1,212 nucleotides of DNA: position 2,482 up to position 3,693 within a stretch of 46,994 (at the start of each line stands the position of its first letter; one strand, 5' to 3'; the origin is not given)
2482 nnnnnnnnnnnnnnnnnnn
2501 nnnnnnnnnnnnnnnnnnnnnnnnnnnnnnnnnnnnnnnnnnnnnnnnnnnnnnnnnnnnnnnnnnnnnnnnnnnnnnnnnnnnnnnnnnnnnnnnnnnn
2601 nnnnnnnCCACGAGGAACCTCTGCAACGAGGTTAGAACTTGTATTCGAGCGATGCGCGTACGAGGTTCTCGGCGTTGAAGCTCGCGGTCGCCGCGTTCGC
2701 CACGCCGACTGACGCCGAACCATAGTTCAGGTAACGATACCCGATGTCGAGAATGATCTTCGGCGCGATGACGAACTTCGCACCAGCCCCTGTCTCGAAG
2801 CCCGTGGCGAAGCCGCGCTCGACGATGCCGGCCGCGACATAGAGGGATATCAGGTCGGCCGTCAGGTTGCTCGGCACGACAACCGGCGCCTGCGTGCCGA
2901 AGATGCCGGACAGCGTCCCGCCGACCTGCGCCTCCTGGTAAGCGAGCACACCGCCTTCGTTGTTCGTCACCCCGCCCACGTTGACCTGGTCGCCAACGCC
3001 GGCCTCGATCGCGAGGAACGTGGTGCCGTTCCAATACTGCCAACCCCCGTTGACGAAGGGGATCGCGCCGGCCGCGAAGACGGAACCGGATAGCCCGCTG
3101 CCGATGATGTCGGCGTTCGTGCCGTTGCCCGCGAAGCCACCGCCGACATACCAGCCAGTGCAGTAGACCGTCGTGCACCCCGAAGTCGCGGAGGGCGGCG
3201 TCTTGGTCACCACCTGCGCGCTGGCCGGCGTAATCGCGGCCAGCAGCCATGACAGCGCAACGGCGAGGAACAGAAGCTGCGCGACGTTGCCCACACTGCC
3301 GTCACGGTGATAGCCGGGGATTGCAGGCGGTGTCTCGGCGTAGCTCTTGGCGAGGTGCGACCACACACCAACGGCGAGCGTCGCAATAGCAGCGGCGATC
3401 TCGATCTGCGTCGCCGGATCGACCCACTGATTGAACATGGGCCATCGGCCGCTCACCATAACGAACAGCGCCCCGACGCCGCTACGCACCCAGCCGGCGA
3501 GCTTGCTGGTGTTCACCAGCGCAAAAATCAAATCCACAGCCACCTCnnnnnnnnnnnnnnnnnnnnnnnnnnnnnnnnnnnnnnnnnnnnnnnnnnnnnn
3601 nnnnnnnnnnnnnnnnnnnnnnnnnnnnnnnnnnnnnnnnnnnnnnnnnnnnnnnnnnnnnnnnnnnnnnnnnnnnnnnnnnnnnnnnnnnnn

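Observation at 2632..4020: Envelope-targeted block inside the tail genes: secreted protein plus a 2-TM segment fused in frame to an Omp25/Omp31-type beta-barrel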

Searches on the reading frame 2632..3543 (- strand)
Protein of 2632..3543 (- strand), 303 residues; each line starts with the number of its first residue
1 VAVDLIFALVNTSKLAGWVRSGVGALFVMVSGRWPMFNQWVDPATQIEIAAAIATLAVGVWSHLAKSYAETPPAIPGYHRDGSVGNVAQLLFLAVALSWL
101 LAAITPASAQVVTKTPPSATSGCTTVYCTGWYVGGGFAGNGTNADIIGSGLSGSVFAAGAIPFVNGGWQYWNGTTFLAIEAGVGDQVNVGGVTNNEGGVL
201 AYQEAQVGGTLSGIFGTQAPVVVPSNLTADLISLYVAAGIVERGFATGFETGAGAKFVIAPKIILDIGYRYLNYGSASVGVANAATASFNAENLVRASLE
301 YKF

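Call 3: search_protein_families(library=pfam, proteins=[window:2632-3543:-], max_evalue=1)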
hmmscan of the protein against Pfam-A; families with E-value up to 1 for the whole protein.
window:2632-3543:- (303 aa): 2 families
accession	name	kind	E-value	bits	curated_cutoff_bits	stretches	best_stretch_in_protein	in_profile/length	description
PF13505.12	OMP_b-brl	-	0.016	15.8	28.7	1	129-303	20-175/175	Outer membrane protein beta-barrel domain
PF07437.17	YfaZ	-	0.026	14.6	23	1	232-274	115-157/180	YfaZ precursor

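Call 4: search_protein_families(library=phrogs, proteins=[window:2632-3543:-], max_evalue=0.1)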
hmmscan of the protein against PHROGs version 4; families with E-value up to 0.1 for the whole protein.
window:2632-3543:- (303 aa): 0 families

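Call 5: search_protein_families(library=ncbifam, proteins=[window:2632-3543:-], max_evalue=1)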
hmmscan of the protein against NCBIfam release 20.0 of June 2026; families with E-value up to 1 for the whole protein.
window:2632-3543:- (303 aa): 0 families

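Call 6: find_homologous_proteins(query=window:2632-3543:-, max_evalue=0.001)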
Query window:2632-3543:- (303 aa): 21 proteins with E <= 0.001 among 8000 candidates.
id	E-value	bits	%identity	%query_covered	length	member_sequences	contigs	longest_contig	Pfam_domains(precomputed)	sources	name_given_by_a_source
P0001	4.1e-81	291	66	69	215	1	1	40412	PF13505.13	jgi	jgi:opacity protein-like surface antigen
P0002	2.5e-78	281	65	72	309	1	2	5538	PF23987.2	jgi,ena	jgi:opacity protein-like surface antigen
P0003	2.1e-72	262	47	100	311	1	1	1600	PF13505.13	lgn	-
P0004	4.7e-68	248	61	64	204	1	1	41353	PF13505.13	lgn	-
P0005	3.1e-61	225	57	71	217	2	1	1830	-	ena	-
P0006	2.7e-60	222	59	60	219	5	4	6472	-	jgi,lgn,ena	jgi:opacity protein-like surface antigen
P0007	8.0e-56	207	54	65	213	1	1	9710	PF13505.13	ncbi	-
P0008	1.7e-54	203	56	64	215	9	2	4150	-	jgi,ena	-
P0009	3.7e-54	202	54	63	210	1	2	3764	-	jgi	jgi:opacity protein-like surface antigen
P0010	3.4e-53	199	55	65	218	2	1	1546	PF13505.13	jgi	-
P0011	2.8e-52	196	51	66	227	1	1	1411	-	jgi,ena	-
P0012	5.5e-52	195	50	65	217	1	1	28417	-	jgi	jgi:opacity protein-like surface antigen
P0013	5.7e-52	195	52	66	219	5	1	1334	-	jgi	jgi:opacity protein-like surface antigen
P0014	6.8e-51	191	55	67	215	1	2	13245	-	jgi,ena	jgi:opacity protein-like surface antigen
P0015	9.4e-48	181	51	66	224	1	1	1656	PF13505.13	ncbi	-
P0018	3.2e-38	150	47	58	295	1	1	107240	PF23987.2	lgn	-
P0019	3.2e-31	127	46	65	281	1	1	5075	-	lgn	-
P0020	2.1e-27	114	38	73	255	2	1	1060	PF23987.2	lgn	-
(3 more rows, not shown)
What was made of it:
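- JGI annotates relatives as 'opacity protein-like surface antigen' (call 6).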

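Call 7: search_dna_similar(query=window:2632-3543:-, collection=phages, mode=protein, max_evalue=0.01)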
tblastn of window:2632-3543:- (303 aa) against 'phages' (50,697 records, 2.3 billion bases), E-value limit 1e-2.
No match.
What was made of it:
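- Tried and rejected: tblastn of the fused protein against 50,697 GenBank phage records found no match (call 7).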

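Call 9: search_protein_families(library=pfam, proteins=[P0002, P0003, P0018, P0019, P0020, P0001], max_evalue=1)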
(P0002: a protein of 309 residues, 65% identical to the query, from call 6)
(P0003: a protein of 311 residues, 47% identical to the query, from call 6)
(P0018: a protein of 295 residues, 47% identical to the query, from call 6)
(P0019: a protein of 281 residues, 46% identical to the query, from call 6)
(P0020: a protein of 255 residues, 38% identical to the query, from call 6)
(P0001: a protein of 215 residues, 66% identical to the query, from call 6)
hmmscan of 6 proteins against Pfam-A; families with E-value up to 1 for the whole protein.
P0002 (309 aa): 4 families
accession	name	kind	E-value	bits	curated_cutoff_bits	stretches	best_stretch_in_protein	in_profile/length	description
PF13505.12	OMP_b-brl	-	1.8e-06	28.7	28.7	1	133-309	20-175/175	Outer membrane protein beta-barrel domain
PF23987.1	Phage_holin_10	-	1.2e-05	25.7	27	1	11-56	5-50/52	Bacteriophage holin Pam3 gp28 family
PF02462.21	Opacity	-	0.062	13.8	21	1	258-283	83-108/126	Opacity family porin protein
PF14459.11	Prok-E2_C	-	0.071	13.8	25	1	126-167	75-117/129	Prokaryotic E2 family C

P0003 (311 aa): 3 families
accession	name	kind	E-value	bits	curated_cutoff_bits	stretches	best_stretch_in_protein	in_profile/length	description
PF13505.12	OMP_b-brl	-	4.7e-05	24.1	28.7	1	137-311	20-175/175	Outer membrane protein beta-barrel domain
PF02462.21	Opacity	-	0.0018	18.8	21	1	264-310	82-125/126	Opacity family porin protein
PF07437.17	YfaZ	-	0.081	13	23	1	265-288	135-158/180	YfaZ precursor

P0018 (295 aa): 4 families
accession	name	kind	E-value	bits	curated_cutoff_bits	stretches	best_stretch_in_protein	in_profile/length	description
PF23987.1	Phage_holin_10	-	4e-12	46.4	27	1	10-58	2-50/52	Bacteriophage holin Pam3 gp28 family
PF23558.1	TPR_P4H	-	0.053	14.1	27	1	25-76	22-73/91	Prolyl 4-hydroxylase peptide-substrate-binding domain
PF01389.23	OmpA_membrane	-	0.12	12.5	21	1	132-285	6-159/180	OmpA-like transmembrane domain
PF11624.13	M157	-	0.27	11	25.7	1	92-137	180-226/256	MHC class I-like protein M157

P0019 (281 aa): 1 family
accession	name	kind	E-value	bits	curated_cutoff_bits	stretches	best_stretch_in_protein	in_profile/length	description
PF13505.12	OMP_b-brl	-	0.0071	17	28.7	1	116-281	20-175/175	Outer membrane protein beta-barrel domain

P0020 (255 aa): 1 family
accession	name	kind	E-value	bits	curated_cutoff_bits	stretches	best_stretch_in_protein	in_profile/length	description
PF23987.1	Phage_holin_10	-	1.5e-10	41.4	27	1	11-57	4-50/52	Bacteriophage holin Pam3 gp28 family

P0001 (215 aa): 1 family
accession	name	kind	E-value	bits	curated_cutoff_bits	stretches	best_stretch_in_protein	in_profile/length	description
PF13505.12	OMP_b-brl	-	4.8e-08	33.8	28.7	1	4-215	2-175/175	Outer membrane protein beta-barrel domain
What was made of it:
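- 2635..3216 (-): Residues 108-301: mature 8-stranded outer-membrane barrel. It has a conserved CxxxxC pair, a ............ motif and a C-terminal EYKF. Pfam OMP_b-brl is weak here (call 3) but reaches the cut-off in P0001 and P0002 (call 9).
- On Lambda Lom / Ail family (PF06316): No Ail/Lom Pfam hit at E<=1 (calls 3, 9).
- Closest known: Lambda Lom. Different: There is no sequence membership in Ail/Lom (no Pfam hit, calls 3, 9).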

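Call 17: find_encoding_contigs(protein=P0001, flank=6000, max_places=2)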
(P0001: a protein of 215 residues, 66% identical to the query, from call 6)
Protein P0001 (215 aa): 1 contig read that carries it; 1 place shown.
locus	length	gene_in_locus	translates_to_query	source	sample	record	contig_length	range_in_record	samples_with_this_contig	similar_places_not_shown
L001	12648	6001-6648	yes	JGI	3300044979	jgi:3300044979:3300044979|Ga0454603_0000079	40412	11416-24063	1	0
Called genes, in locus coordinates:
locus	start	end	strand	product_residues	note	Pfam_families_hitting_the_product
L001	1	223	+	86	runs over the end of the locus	-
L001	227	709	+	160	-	-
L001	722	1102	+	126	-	-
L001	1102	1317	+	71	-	-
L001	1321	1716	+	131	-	-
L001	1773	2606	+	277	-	-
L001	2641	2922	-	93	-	-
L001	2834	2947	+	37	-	-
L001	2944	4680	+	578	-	-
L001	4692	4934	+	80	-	-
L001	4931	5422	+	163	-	PF13539:Peptidase_M15_4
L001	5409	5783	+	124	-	-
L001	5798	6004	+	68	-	-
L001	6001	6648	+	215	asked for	PF13505:OMP_b-brl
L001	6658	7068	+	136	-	-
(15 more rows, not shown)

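Call 18: find_encoding_contigs(protein=P0004, flank=6000, max_places=2)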
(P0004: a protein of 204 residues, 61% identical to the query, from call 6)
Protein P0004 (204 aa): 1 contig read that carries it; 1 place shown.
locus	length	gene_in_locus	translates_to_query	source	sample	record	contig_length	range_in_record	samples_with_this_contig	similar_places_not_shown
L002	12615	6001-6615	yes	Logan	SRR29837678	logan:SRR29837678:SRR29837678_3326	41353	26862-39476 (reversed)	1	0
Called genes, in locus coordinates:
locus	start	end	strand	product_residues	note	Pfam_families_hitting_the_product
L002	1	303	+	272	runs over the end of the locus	-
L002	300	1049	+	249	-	-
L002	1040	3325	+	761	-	-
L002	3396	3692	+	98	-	-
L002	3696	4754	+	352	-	-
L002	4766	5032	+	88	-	-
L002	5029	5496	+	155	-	PF00959:Phage_lysozyme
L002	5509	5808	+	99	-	-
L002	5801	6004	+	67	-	-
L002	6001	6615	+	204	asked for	PF13505:OMP_b-brl (weak)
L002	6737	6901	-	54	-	-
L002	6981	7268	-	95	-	-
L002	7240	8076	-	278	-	-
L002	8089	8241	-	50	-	-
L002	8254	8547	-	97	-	-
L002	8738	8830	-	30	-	-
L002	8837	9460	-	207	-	-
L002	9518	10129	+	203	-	-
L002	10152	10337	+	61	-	-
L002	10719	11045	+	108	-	-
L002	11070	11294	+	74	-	-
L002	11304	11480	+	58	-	-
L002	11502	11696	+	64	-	-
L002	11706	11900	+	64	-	-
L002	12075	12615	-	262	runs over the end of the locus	PF04404:ERF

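Call 19: find_encoding_contigs(protein=P0018, flank=8000, max_places=2)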
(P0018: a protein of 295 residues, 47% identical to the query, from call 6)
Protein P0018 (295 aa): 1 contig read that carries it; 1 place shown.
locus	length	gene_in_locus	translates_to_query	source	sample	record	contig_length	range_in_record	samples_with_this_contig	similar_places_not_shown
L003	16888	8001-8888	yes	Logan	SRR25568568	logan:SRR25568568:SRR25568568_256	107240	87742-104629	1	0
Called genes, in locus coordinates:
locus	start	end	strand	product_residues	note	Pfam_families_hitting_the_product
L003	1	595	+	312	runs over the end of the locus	PF13884:Peptidase_S74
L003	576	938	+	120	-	PF10934:Sheath_initiator (weak)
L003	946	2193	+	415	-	PF04865:Baseplate_J (weak)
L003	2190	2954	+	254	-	PF27728:UCP028438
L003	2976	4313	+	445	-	-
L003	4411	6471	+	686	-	-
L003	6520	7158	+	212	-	-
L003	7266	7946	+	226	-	PF01764:Lipase_3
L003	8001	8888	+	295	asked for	PF23987:Phage_holin_10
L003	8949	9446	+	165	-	-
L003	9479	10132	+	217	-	PF01656:CbiA (weak)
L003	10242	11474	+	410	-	-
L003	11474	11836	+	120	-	-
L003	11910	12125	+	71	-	-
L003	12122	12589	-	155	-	-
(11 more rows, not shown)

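Call 26: find_encoding_contigs(protein=P0002, flank=6000, max_places=3)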
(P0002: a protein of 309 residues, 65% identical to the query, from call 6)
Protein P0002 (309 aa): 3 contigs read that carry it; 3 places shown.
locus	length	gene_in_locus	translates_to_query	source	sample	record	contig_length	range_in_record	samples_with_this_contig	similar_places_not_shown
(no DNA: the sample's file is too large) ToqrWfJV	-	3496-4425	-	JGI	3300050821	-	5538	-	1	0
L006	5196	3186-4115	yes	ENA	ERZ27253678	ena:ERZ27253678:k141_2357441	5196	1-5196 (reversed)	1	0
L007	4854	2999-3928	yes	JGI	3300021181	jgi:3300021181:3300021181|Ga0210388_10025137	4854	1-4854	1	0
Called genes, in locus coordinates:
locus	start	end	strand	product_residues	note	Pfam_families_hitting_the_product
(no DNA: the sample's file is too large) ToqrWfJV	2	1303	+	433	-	?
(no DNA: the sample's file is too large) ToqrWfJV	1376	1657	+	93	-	-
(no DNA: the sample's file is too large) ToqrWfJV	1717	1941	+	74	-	-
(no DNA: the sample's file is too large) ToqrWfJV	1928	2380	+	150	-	-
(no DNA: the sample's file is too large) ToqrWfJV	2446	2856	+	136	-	-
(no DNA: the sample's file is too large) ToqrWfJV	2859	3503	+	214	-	PF05838:Glyco_hydro_108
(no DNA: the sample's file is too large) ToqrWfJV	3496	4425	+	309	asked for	PF23987:Phage_holin_10 (weak)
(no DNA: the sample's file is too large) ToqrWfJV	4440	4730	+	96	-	-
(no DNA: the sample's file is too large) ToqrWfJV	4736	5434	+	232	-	-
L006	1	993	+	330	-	?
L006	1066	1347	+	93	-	-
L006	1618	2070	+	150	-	-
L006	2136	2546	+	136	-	-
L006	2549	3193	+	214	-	PF05838:Glyco_hydro_108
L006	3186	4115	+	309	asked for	PF23987:Phage_holin_10 (weak)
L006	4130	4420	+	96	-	-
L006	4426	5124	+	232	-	-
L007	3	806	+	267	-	?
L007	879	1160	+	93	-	-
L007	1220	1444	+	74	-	-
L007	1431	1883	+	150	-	-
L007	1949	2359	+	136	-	-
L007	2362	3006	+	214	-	PF05838:Glyco_hydro_108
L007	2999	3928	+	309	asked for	PF23987:Phage_holin_10 (weak)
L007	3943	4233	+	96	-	-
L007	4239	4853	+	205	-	?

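Call 38: predict_structure(alignment_id=A2)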
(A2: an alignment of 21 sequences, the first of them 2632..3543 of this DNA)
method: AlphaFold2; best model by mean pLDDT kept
length: 303 residues; sequences in the alignment: 21
mean_pLDDT: 67.9   pTM: 0.56
mean pLDDT of the five models: 67.9, 67.3, 66.4, 65.0, 64.7
residues with pLDDT >= 90: 59; 70-90: 66; 50-70: 120; < 50: 58
segments of 3 or more residues with pLDDT < 50: 1-15, 35-37, 78-85, 104-122, 143-145, 148-151
pLDDT, mean of each block of 10 residues (from residue 1): 38 48 53 51 62 60 59 50 48 64 47 40 67 89 48 58 92 88 80 70 91 65 68 90 87 91 91 79 69 89 87
secondary structure, 60 per line:
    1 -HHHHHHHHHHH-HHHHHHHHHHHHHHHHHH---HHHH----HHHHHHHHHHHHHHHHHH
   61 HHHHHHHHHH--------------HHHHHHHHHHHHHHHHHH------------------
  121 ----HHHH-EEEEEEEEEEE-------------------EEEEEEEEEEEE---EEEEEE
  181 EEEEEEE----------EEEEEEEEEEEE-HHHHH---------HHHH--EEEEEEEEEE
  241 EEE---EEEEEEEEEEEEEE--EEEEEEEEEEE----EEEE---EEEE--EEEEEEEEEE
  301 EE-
elements in order: H2-12 H14-31 H35-38 H43-70 H85-102 H125-128 E130-140 E160-171 E175-187 E198-209 H211-215 H225-228 E231-243 E247-260 E263-273 E278-281 E285-288 E291-302
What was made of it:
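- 2635..3216 (-): AF2 model: call 38.
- On 8-stranded outer-membrane beta-barrel (OmpA-TM / OmpX / Ail / NspA fold): The AF2 barrel region has block pLDDT mostly 80-92 and 8 main strands (call 38).
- The linker from the signal segment to the first strand is only about 20 residues (call 38), which is too short to cross a periplasm.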

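Call 39: find_encoding_contigs(protein=P0003, flank=3000, max_places=2)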
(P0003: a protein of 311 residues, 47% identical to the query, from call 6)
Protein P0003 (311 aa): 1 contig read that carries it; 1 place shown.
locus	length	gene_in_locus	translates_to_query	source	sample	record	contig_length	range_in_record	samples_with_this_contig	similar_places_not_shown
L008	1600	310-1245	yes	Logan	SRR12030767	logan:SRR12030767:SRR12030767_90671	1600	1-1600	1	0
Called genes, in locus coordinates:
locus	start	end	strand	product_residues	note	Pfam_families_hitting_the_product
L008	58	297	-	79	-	-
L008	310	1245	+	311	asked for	PF13505:OMP_b-brl (weak)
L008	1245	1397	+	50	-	-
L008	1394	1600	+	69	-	?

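Call 40: find_encoding_contigs(protein=P0019, flank=5000, max_places=2)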
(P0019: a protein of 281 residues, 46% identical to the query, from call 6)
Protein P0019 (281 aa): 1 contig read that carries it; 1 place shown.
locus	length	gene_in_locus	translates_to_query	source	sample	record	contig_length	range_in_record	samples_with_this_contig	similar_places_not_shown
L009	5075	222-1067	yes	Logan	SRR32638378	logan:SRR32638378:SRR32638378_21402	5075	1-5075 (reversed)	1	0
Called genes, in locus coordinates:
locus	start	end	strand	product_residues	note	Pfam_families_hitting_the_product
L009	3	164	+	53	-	?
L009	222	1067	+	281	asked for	-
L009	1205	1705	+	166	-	-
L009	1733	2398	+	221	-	PF01656:CbiA (weak)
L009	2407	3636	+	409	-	-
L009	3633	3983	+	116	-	-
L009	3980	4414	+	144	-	PF00583:Acetyltransf_1, PF13302:Acetyltransf_3, PF13673:Acetyltransf_10 (weak), PF13508:Acetyltransf_7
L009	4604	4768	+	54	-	-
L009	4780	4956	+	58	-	-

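Call 42: search_protein_representatives(protein=window:2632-3543:-)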
Query: 303 residues. Proteins with E-value up to 0.001 (for the whole library): 201; up to 1e-10: 136; up to 1e-30: 22. The best 150 are listed.
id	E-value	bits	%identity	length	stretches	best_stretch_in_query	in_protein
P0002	8.1e-79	281.3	64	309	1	84-303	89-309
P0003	6.6e-73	261.9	53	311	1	5-303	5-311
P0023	2.9e-64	233.5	50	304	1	51-303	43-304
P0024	6.9e-52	192.9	48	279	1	30-303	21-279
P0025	7.9e-48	179.5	52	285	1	102-276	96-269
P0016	7.9e-45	169.7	54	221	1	100-281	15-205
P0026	8.3e-44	166.3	54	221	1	103-298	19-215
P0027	1.6e-39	152.3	47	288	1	94-286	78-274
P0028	1.3e-38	149.3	40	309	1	4-303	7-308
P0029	2.1e-38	148.6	40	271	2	164-290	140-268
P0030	3.3e-38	148.0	43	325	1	81-303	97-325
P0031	2.2e-36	142.0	43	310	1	84-303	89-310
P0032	8.3e-35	136.8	34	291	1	8-288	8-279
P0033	5.5e-34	134.1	44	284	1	96-290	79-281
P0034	8.0e-33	130.3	46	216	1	100-281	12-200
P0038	3.2e-31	125.0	36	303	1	13-303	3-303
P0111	1.8e-16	76.6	46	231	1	7-109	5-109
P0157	1.2e-10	57.5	34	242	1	3-120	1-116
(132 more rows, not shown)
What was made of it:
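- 2632..3537 (-): Fused ORF of 301 aa (stop codon 2632..2634): holin-like hairpin, internal signal peptide, then OM barrel. Full-length homologues P0003, P0028, P0032 and P0038: calls 6, 42.
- Checked: There are 201 homologous cluster representatives at E<=1e-3 (call 42).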
